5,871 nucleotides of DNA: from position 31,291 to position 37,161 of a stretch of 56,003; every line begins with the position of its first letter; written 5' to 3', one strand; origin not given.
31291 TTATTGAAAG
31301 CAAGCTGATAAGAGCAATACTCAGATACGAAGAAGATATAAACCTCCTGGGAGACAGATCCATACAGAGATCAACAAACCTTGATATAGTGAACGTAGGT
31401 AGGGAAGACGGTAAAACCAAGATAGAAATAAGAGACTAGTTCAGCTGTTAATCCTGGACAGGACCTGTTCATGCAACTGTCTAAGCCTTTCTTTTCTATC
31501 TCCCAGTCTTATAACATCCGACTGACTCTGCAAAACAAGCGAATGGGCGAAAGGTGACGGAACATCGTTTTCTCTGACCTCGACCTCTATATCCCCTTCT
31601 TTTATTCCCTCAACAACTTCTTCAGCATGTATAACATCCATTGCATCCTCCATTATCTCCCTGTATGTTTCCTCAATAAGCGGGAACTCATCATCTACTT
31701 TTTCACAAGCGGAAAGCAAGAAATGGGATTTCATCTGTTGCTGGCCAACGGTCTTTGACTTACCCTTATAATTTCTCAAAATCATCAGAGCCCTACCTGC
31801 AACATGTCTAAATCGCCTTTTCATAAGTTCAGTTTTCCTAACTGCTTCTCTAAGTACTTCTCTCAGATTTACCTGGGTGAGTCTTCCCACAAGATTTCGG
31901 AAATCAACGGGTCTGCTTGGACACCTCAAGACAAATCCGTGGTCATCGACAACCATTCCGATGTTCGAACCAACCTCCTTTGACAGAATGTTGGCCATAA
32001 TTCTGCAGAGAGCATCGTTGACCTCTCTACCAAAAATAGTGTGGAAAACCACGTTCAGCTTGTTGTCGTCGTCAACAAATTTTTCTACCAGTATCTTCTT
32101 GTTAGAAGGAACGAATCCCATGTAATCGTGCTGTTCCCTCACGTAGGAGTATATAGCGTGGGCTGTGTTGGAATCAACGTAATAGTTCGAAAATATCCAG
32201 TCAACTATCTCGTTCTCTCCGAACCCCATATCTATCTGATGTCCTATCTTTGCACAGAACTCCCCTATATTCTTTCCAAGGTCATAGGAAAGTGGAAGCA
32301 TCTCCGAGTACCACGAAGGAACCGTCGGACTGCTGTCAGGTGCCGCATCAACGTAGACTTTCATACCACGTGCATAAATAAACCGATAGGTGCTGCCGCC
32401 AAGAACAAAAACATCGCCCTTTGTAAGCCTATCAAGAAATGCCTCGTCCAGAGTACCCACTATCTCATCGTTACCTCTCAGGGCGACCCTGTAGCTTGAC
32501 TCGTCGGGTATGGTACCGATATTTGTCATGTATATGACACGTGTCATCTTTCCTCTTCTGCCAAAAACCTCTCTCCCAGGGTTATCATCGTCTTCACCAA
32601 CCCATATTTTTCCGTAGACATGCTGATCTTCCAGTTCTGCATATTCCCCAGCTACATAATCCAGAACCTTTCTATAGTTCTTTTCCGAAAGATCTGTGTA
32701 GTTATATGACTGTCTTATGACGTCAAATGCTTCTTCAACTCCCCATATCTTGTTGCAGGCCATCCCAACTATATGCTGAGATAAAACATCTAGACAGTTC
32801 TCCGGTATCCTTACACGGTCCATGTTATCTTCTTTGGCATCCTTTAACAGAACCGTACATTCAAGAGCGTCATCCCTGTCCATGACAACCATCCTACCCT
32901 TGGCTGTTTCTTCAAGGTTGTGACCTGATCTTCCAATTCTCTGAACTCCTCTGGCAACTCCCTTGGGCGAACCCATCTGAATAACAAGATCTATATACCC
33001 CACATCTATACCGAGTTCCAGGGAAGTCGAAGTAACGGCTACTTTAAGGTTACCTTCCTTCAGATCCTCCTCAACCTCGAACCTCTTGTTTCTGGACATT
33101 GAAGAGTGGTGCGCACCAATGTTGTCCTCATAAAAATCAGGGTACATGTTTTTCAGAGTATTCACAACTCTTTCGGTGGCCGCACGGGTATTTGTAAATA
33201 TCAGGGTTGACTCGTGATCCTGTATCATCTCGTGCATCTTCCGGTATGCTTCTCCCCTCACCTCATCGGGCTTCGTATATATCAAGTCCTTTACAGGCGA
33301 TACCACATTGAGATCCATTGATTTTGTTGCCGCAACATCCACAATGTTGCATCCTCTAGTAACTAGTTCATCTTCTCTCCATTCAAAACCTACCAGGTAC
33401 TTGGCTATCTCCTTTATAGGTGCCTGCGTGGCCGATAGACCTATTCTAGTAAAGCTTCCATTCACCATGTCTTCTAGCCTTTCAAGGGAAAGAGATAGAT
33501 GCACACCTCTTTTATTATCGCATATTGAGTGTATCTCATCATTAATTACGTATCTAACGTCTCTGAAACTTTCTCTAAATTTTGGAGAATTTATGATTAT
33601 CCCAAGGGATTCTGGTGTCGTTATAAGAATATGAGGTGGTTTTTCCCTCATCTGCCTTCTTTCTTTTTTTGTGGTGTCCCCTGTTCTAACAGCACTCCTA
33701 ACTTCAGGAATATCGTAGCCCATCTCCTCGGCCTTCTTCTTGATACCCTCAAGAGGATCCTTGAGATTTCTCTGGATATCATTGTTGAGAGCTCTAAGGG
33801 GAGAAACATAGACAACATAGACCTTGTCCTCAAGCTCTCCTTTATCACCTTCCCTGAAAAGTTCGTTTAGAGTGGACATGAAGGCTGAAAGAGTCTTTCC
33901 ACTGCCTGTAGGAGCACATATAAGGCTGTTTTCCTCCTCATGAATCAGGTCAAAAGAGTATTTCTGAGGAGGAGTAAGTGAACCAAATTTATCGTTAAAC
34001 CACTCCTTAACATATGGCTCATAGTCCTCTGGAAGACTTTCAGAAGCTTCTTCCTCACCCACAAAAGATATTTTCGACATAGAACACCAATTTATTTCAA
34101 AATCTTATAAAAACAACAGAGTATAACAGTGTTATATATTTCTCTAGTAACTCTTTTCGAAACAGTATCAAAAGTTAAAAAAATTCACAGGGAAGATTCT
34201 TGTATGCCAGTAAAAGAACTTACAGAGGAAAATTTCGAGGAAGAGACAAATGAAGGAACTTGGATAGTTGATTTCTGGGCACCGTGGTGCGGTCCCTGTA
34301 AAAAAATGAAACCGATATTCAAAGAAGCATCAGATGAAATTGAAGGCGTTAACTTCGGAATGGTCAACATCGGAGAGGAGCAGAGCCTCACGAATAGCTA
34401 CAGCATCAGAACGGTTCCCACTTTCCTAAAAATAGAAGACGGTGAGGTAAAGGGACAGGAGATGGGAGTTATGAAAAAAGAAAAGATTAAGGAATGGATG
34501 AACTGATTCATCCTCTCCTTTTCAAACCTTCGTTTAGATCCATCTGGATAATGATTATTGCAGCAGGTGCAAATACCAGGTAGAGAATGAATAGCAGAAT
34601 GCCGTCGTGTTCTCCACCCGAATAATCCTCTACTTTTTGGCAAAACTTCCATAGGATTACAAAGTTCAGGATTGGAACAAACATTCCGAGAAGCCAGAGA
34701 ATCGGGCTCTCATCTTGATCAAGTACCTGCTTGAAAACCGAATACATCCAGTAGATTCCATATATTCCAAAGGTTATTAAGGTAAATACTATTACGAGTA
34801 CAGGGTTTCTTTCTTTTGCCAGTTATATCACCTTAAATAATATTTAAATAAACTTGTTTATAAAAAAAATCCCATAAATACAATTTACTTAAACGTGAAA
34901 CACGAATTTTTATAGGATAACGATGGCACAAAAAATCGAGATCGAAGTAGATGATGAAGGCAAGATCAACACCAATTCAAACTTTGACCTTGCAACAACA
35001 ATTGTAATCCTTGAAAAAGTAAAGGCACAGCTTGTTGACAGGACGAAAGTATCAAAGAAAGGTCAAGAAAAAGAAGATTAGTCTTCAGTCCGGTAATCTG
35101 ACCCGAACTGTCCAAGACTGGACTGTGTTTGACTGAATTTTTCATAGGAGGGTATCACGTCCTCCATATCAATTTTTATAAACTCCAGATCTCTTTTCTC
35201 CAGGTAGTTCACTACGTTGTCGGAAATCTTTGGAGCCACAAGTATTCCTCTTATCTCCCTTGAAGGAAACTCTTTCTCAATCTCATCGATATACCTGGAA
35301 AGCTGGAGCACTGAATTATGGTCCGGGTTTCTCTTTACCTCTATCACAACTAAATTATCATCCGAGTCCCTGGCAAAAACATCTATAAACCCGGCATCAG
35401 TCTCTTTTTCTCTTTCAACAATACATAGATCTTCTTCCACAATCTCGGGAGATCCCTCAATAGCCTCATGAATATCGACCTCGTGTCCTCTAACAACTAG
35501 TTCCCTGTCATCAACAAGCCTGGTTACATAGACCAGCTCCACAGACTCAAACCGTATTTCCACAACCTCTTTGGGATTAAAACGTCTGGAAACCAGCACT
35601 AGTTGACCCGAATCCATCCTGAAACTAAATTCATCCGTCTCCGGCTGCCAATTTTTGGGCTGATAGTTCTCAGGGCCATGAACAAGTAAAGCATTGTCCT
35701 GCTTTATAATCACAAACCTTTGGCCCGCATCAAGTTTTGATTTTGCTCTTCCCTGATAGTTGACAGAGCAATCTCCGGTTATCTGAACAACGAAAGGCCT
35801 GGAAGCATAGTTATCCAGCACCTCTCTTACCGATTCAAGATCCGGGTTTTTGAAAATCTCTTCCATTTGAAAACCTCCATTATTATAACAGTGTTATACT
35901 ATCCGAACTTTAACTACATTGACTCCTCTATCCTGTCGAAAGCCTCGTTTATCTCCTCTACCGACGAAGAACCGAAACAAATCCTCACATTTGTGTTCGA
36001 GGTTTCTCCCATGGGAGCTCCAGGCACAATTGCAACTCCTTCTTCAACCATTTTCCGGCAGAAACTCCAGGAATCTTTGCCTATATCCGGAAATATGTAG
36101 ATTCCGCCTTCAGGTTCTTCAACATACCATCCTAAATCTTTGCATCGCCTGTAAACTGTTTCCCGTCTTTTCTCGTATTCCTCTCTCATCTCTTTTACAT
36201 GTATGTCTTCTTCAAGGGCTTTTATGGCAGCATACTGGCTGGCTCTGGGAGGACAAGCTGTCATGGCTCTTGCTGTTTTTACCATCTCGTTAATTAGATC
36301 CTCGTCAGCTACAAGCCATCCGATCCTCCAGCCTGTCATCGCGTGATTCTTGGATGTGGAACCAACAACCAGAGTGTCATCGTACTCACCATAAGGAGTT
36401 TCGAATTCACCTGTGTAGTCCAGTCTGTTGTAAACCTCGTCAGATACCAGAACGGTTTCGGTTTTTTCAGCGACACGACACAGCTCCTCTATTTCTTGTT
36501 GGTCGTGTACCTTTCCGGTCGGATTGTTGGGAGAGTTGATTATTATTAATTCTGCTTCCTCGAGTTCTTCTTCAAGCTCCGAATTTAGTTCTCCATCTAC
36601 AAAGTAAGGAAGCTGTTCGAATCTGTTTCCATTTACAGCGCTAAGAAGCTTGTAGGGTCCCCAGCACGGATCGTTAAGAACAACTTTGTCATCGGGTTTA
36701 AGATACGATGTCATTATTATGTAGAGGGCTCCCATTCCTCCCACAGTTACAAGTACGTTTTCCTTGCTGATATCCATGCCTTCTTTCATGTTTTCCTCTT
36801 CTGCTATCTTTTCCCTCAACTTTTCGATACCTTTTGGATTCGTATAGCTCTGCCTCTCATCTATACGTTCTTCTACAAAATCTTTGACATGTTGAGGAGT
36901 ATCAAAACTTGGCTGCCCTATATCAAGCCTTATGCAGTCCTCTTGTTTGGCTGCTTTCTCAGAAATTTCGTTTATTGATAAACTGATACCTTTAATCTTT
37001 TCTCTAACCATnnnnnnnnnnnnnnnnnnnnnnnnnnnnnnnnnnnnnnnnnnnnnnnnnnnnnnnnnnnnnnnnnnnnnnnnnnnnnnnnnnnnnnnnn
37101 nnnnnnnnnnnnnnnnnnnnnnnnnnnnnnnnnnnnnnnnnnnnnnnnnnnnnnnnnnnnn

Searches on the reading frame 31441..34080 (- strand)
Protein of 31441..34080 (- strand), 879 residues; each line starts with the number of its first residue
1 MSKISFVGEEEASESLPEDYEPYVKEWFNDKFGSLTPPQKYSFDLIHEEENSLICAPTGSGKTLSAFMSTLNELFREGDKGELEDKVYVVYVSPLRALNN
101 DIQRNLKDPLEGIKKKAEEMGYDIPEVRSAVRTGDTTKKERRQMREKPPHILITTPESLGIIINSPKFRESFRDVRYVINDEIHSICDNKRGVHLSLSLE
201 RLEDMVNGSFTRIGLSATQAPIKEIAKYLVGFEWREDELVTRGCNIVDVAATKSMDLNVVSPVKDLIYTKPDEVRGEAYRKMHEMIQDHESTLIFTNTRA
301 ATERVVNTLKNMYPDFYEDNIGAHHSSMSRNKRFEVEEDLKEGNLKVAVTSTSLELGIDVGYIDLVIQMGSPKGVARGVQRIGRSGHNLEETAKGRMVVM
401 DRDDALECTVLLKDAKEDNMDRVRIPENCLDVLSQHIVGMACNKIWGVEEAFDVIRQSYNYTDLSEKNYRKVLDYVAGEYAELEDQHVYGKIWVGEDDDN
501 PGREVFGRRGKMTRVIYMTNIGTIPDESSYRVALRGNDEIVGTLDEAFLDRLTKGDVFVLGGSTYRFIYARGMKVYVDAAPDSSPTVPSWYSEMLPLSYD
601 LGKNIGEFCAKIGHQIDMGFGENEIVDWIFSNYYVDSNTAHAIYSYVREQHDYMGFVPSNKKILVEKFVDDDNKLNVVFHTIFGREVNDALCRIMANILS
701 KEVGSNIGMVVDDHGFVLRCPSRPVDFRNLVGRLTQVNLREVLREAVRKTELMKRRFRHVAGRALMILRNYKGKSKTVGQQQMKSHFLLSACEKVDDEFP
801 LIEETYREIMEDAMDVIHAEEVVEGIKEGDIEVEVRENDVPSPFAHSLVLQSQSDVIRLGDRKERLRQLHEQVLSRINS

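Call 20: search_protein_families(library=pfam, proteins=[window:31441-34080:-], max_evalue=0.001)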
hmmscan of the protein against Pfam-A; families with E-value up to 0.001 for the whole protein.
window:31441-34080:- (879 aa): 5 families
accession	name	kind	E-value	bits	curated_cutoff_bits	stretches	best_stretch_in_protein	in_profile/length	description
PF08494.16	DEAD_assoc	-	1e-59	202.1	23.5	1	657-845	1-191/191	DEAD/H associated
PF19306.5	WH_Lhr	-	2.5e-35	121.8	27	1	415-584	3-165/168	Large helicase-related protein, winged helix domain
PF00270.35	DEAD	-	1e-31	110.4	26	1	36-221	1-163/167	DEAD/DEAH box helicase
PF00271.37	Helicase_C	-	1.2e-16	61.4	23.5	1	281-386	5-107/110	Helicase conserved C-terminal domain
PF04851.21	ResIII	-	1.8e-10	41.4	22.5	1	42-218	20-161/164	Type III restriction enzyme, res subunit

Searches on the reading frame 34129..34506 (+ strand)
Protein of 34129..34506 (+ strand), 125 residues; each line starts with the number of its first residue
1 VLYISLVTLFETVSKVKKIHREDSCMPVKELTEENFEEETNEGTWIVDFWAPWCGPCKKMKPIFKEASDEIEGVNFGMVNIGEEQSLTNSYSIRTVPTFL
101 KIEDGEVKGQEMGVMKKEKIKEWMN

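Call 20: search_protein_families(library=pfam, proteins=[window:34129-34506:+], max_evalue=0.001)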
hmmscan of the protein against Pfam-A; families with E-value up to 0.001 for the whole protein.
window:34129-34506:+ (125 aa): 6 families
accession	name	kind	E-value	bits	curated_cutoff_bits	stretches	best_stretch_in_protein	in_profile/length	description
PF00085.26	Thioredoxin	-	1.3e-24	86.6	23.5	1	28-124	2-101/103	Thioredoxin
PF13098.12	Thioredoxin_2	-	6.1e-07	30.2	27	1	42-124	5-104/104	Thioredoxin-like domain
PF13905.12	Thioredoxin_8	-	2e-05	25.3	27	1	46-112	5-73/94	Thioredoxin-like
PF13192.12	Thioredoxin_3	-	2.7e-05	24.6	24.8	1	52-124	8-75/76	Thioredoxin domain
PF14595.12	Thioredoxin_9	-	4.1e-05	23.9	25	1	28-105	28-107/129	Thioredoxin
PF08534.16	Redoxin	-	5.5e-05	23.4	26.6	0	36-82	23-71/148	Redoxin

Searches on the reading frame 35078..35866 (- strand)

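Call 20: search_protein_families(library=pfam, proteins=[window:35078-35866:-], max_evalue=0.001)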
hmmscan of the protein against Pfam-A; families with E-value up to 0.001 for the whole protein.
window:35078-35866:- (262 aa): 3 families
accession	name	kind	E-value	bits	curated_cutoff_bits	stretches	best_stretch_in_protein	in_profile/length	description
PF01939.22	NucS_C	-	3.6e-20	72.6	24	1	128-233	1-107/124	Endonuclease NucS C-terminal domain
PF21003.3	NucS_N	-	9.2e-20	70.9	23.9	1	27-119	5-97/100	Endonuclease NucS N-terminal PH-like domain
PF14281.12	PDDEXK_4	-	6.4e-05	23.4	22.3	1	142-204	58-122/183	PD-(D/E)XK nuclease superfamily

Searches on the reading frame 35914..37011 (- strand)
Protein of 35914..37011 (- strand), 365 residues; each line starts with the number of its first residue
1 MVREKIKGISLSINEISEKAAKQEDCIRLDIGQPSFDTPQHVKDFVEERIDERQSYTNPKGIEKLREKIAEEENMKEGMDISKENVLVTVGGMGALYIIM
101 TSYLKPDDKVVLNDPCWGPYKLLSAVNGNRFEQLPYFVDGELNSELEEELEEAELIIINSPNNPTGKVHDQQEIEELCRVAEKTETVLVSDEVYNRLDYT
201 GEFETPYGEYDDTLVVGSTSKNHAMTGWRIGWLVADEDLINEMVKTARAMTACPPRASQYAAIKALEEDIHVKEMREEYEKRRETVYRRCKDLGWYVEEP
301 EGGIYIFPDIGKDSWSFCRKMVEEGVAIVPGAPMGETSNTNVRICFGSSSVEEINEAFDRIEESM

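Call 20: search_protein_families(library=pfam, proteins=[window:35914-37011:-], max_evalue=0.001)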
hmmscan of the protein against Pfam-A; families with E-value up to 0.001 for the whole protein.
window:35914-37011:- (365 aa): 4 families
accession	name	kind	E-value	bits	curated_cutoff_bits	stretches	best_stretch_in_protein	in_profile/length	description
PF00155.27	Aminotran_1_2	-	7.2e-60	203.5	19.7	1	25-361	2-361/361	Aminotransferase class I and II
PF01053.26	Cys_Met_Meta_PP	-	2.4e-08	33.4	27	1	84-193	68-175/381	Cys/Met metabolism PLP-dependent enzyme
PF04864.19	Alliinase_C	-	1.7e-07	31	22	1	129-298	114-276/363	Allinase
PF00266.25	Aminotran_5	-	0.0009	18.7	21.5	0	63-243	46-221/371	Aminotransferase class-V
